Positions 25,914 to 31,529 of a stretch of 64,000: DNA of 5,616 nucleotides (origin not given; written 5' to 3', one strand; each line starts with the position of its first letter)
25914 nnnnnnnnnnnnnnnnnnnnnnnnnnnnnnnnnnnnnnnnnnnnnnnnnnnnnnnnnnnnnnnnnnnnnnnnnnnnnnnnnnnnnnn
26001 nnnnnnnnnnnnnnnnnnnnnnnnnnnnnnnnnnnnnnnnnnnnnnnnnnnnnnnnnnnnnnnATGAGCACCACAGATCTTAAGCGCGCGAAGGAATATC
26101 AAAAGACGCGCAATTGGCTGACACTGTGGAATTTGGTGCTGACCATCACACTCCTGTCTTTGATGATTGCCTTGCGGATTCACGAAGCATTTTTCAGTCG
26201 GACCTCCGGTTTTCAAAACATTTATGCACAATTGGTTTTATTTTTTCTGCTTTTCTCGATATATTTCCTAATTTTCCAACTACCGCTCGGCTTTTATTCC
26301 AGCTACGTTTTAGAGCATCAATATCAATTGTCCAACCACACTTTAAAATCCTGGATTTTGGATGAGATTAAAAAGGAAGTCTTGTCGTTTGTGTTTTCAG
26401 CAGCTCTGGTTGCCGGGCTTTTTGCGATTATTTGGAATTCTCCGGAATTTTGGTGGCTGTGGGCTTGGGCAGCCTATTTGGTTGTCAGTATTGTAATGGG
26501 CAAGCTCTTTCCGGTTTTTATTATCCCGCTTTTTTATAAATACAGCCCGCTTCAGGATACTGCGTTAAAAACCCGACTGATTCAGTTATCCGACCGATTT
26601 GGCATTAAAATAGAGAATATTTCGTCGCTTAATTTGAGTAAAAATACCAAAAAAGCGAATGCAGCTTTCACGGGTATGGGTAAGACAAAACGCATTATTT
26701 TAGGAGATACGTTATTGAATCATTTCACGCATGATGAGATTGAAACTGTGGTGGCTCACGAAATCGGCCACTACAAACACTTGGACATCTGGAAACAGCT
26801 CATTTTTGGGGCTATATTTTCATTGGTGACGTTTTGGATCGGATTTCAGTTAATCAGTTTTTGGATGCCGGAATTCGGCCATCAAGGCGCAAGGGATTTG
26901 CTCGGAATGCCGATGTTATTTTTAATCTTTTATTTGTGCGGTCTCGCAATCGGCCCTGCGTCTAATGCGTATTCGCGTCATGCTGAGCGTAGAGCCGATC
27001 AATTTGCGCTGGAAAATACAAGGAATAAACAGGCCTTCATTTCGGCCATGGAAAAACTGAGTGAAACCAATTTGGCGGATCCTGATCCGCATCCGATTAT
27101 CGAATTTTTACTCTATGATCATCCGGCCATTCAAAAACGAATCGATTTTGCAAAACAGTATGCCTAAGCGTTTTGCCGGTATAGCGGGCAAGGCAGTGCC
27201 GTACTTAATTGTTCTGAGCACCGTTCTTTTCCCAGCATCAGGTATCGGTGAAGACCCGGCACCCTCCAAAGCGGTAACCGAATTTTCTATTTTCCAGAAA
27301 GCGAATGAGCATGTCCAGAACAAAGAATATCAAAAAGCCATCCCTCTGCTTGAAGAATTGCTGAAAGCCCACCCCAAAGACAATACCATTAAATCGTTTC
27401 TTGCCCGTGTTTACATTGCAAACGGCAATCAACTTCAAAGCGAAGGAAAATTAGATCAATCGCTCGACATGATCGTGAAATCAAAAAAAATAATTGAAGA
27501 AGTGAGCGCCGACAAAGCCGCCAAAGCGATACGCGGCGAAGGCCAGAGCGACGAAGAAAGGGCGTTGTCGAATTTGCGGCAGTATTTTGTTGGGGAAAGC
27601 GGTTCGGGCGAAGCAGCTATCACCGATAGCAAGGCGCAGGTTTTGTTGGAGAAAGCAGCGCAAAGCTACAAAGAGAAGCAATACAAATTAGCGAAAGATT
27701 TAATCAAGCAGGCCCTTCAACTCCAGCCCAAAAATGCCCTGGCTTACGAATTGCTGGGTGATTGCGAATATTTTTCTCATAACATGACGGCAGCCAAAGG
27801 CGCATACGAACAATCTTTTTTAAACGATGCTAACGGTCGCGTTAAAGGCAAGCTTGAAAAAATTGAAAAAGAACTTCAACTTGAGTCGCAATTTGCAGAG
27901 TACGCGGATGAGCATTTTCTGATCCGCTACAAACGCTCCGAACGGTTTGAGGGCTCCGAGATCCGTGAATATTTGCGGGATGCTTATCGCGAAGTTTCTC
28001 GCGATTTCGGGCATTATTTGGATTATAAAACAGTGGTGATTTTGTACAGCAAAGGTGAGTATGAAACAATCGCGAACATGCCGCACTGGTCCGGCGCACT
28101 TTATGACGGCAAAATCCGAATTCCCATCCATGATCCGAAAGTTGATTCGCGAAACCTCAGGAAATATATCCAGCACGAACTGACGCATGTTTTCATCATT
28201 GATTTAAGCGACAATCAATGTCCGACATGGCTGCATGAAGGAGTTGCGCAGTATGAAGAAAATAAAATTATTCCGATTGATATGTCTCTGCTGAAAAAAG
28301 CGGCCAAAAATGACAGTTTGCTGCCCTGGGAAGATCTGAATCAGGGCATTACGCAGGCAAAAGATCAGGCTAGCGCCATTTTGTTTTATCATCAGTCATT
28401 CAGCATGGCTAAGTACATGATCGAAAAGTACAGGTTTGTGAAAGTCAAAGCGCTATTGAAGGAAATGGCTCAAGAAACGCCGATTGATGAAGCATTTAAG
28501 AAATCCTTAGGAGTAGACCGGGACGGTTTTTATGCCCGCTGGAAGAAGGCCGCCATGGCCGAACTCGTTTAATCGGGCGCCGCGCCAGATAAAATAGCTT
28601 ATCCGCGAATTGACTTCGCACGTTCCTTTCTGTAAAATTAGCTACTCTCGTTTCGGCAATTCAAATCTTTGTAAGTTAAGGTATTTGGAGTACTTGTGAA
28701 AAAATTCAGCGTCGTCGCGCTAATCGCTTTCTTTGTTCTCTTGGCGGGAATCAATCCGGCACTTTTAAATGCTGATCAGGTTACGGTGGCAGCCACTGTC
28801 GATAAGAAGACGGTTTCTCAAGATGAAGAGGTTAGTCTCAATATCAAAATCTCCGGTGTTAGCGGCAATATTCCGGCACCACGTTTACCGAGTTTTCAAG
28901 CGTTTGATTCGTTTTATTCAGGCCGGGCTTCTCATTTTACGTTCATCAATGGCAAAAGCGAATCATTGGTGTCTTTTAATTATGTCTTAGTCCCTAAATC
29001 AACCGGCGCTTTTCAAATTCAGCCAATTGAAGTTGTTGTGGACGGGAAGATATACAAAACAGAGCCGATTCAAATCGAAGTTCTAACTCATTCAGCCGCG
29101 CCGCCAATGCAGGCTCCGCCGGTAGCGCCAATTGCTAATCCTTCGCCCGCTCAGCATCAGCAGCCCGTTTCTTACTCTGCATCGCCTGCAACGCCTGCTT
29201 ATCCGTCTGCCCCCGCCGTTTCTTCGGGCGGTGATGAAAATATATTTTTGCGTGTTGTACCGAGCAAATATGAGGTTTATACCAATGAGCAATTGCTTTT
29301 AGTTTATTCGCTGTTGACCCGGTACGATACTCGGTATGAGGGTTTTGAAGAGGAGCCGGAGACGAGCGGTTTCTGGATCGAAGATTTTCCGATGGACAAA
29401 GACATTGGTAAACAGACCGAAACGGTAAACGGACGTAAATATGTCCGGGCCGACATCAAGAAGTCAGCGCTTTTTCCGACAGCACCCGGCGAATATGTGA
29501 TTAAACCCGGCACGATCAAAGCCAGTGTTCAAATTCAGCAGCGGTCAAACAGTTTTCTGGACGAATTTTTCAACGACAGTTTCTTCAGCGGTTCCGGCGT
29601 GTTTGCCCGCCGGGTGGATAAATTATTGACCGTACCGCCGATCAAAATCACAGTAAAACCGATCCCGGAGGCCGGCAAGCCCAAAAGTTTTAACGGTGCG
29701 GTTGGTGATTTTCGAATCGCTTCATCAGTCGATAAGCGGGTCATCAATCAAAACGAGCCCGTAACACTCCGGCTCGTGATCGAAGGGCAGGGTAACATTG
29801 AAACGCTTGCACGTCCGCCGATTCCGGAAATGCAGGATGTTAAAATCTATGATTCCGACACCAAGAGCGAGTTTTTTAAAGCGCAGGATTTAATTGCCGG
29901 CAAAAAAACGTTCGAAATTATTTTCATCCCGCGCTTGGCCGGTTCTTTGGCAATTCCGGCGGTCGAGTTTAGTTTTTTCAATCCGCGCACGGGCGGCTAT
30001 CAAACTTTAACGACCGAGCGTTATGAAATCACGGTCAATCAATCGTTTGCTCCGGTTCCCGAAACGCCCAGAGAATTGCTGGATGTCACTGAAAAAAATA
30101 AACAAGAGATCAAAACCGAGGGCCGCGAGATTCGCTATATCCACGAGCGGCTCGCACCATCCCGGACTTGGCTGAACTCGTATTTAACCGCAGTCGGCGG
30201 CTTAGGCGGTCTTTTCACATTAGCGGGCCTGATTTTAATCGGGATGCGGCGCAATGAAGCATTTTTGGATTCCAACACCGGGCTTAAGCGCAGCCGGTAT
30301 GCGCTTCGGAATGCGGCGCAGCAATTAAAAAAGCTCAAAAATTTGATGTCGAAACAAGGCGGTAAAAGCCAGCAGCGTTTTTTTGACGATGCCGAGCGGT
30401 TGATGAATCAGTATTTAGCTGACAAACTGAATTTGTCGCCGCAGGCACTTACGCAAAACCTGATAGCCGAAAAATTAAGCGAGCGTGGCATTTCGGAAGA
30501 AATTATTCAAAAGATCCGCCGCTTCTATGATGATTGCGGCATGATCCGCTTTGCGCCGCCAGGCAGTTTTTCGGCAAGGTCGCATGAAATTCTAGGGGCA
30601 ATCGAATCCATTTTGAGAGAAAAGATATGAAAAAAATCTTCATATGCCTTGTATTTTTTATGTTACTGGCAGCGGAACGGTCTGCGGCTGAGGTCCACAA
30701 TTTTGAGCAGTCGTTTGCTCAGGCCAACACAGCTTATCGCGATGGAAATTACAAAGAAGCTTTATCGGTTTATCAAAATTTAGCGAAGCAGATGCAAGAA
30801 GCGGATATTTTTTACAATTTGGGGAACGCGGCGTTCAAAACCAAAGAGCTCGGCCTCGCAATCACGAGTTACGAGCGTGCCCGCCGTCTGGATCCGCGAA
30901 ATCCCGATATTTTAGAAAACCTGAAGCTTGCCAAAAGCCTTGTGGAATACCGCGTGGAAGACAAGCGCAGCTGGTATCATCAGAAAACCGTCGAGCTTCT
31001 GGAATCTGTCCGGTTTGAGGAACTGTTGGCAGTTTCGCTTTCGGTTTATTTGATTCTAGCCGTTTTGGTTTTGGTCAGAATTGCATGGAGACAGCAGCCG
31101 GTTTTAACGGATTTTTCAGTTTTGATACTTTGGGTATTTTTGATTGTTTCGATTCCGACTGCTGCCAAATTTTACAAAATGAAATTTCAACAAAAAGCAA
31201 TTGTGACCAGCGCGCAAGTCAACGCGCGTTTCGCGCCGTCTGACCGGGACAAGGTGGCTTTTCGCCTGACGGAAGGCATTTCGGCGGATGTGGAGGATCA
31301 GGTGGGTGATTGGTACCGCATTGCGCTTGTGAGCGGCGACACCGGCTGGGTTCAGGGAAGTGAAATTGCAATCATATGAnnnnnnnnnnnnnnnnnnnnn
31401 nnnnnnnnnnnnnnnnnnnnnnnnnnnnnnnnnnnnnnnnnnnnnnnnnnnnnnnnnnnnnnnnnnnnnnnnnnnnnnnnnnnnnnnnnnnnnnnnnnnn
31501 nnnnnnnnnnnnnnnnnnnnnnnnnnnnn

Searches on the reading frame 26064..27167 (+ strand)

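Call 60: search_protein_families(library=pfam, proteins=[window:26064-27167:+], max_evalue=0.00001)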
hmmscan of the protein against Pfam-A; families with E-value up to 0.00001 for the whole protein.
window:26064-27167:+ (367 aa): 3 families
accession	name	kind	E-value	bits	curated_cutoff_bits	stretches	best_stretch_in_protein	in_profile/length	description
PF16491.10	Peptidase_M48_N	-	1.5e-28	100.3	27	1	2-159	20-179/179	CAAX prenyl protease N-terminal, five membrane helices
PF01435.24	Peptidase_M48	-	1.9e-27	96.7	20.3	1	162-365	1-184/186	Peptidase family M48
PF05569.17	Peptidase_M56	-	1.5e-06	28.1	31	1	131-248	104-215/296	BlaR1 peptidase M56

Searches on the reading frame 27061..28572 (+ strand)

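Call 60: search_protein_families(library=pfam, proteins=[window:27061-28572:+], max_evalue=0.00001)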
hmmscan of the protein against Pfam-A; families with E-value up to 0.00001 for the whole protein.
window:27061-28572:+ (503 aa): 6 families
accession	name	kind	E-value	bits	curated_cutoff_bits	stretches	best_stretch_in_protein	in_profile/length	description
PF13485.12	Peptidase_MA_2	-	2.7e-20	73.5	32.4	1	367-497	67-198/201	Peptidase MA superfamily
PF14559.12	TPR_19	-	8.8e-11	42.4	25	0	85-123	2-40/68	Tetratricopeptide repeat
PF13428.12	TPR_14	-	5.5e-09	36.3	23.5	0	79-116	6-43/44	Tetratricopeptide repeat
PF13432.12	TPR_16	-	6.4e-09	36.5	32.7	0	79-123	2-46/65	Tetratricopeptide repeat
PF14863.12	Alkyl_sulf_dimr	-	8.9e-09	36.3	26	0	76-127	71-122/139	Alkyl sulfatase dimerisation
PF07719.23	TPR_2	-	3.2e-06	27.3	27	0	193-225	2-34/34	Tetratricopeptide repeat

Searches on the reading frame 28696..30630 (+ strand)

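Call 60: search_protein_families(library=pfam, proteins=[window:28696-30630:+], max_evalue=0.00001)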
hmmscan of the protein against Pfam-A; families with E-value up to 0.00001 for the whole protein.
window:28696-30630:+ (644 aa): 1 family
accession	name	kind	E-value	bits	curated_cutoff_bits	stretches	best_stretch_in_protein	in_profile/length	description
PF13584.12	BatD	-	1.9e-38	131.5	24.1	2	33-129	1-92/92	BatD DUF11 like domain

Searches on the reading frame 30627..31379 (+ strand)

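Call 60: search_protein_families(library=pfam, proteins=[window:30627-31379:+], max_evalue=0.00001)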
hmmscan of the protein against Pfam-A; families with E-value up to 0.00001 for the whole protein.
window:30627-31379:+ (250 aa): 7 families
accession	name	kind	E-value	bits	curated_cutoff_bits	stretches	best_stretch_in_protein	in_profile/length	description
PF07719.23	TPR_2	-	1.8e-10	40.6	27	1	59-92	1-34/34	Tetratricopeptide repeat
PF13432.12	TPR_16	-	3.2e-09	37.5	32.7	1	30-93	1-65/65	Tetratricopeptide repeat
PF00515.34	TPR_1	-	5.6e-09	35.9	27.8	1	59-92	1-34/34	Tetratricopeptide repeat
PF13414.12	TPR_11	-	6.1e-09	35.9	26.8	0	66-99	1-34/42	TPR repeat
PF06347.19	SH3_4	-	5.4e-07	29.7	24.1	1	196-247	3-54/56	Bacterial SH3 domain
PF08239.17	SH3_3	-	5.8e-06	26.8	27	0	198-246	3-52/54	Bacterial SH3 domain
PF13428.12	TPR_14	-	1e-05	26.2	23.5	0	61-99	3-41/44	Tetratricopeptide repeat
